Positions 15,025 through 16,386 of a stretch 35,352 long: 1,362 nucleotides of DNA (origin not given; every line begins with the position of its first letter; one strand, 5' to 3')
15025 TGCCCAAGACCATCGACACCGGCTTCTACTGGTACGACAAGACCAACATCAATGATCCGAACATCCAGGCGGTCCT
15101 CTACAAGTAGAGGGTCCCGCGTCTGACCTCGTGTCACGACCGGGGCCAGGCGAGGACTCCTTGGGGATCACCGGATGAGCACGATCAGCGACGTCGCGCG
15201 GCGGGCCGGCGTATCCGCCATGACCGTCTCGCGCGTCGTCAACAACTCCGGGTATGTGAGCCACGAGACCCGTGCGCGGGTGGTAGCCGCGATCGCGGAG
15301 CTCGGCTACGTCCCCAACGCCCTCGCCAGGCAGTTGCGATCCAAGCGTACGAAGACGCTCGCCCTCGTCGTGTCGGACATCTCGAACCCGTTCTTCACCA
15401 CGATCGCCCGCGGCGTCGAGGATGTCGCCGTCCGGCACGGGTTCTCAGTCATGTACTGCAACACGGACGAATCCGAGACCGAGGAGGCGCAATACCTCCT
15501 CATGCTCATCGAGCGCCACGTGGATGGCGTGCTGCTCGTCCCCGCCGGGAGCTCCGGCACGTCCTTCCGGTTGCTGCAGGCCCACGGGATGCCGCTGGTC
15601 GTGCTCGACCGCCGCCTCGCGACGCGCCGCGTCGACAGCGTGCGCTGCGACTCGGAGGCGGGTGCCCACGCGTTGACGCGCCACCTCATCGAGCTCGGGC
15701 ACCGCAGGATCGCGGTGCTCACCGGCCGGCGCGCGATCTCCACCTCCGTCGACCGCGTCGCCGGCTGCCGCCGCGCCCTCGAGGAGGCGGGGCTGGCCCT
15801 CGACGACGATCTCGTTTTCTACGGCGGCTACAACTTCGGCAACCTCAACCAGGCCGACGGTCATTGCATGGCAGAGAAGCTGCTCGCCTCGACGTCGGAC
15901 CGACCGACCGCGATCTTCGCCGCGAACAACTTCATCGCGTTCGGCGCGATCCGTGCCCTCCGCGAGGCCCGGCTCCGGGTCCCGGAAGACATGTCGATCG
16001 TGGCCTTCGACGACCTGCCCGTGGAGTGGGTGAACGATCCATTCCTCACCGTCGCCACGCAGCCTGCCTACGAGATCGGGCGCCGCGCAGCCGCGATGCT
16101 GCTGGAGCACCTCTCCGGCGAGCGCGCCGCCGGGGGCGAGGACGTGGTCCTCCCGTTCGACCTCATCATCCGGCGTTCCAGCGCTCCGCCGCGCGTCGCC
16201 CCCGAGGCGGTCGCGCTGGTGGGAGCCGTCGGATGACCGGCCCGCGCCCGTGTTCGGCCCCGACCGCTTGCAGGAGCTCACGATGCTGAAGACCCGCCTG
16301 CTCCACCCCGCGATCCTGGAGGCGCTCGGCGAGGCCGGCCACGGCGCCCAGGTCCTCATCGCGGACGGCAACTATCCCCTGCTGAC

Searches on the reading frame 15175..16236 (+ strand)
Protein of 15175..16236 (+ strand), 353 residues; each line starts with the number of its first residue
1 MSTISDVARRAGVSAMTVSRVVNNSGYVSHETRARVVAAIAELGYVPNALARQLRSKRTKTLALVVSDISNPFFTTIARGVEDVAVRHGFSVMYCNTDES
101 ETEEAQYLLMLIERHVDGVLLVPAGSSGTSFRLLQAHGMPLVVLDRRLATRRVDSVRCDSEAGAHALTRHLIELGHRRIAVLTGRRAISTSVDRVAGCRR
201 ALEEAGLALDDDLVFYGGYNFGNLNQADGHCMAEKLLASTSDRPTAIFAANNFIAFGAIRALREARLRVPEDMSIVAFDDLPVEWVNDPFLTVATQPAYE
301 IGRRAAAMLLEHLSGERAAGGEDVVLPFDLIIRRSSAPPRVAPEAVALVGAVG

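Call 3: search_protein_families(library=pfam, proteins=[window:15175-16236:+], max_evalue=0.01)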
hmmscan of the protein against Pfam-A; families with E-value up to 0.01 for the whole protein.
window:15175-16236:+ (353 aa): 5 families
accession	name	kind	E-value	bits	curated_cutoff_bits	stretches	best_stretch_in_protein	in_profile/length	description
PF00532.27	Peripla_BP_1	-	2.3e-34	119.6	22.2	1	60-331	2-278/281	Periplasmic binding proteins and sugar binding domain of LacI family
PF13377.12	Peripla_BP_3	-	5.6e-34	118.1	26.5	1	169-336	2-167/167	Periplasmic binding protein-like domain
PF13407.12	Peripla_BP_4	-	4e-22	79.4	35.1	1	63-316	2-257/258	Periplasmic binding protein domain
PF00356.27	LacI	-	1.8e-21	76.1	27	1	3-48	1-46/46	Bacterial regulatory proteins, lacI family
PF13542.12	HTH_Tnp_ISL3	-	0.0089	15.9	27.4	0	1-23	27-48/51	Helix-turn-helix domain of transposase family ISL3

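Call 4: search_protein_families(library=ncbifam, proteins=[window:15175-16236:+], max_evalue=0.01)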
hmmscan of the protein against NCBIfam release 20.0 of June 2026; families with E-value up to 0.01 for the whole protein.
window:15175-16236:+ (353 aa): 21 families
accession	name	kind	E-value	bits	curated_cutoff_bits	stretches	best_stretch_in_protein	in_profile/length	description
NF047341.1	lactose_RbsR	equivalog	1.7e-72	244.5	382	1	3-337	4-329/331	ribose utilization transcriptional repressor RbsR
NF007979.0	PRK10703.1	equivalog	1.8e-69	234.5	501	1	1-337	1-332/341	HTH-type transcriptional repressor PurR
NF007743.0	PRK10423.1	equivalog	1.1e-67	228.6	531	1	1-335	1-329/330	ribose operon transcriptional repressor RbsR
NF008269.0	PRK11041.1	equivalog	3.2e-67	227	436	1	1-339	9-340/342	DNA-binding transcriptional regulator CytR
TIGR01481.1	ccpA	equivalog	5.4e-64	216.7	442.35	1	3-335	4-328/330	catabolite control protein A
NF052440.1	TransRegGNTRPSEAE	equivalog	9.3e-60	202.4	400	1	2-336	6-333/333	HTH-type transcriptional regulator GntR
NF051853.1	TransRegUriRCory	equivalog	7.4e-57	192.9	550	1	3-335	2-323/327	transcriptional regulator UriR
NF007075.0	PRK09526.1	subfamily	1.1e-56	192.3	340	1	2-340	6-335/358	LacI family DNA-binding transcriptional regulator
NF008002.0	PRK10727.1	equivalog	6.1e-55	186.7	557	1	1-339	1-332/341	HTH-type transcriptional regulator GalR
NF007449.0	PRK10014.1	subfamily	5.3e-53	180.3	310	1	3-331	8-339/342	Mal regulon transcriptional regulator MalI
NF007706.0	PRK10401.1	equivalog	4e-52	177.6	555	1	1-337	1-329/346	HTH-type transcriptional regulator GalS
TIGR02417.1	fruct_sucro_rep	subfamily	3.4e-44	151.4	389.55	1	3-283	1-277/327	D-fructose-responsive transcription factor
NF008452.0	PRK11303.1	equivalog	4.2e-40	137.9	385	1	3-316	2-311/332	catabolite repressor/activator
NF047913.1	TransRegIdnR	equivalog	4.7e-37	128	500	1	3-319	7-315/331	DNA-binding transcriptional regulator IdnR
NF011563.0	PRK14987.1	equivalog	4.1e-30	105.2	433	1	4-317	8-313/331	gluconate operon transcriptional repressor GntR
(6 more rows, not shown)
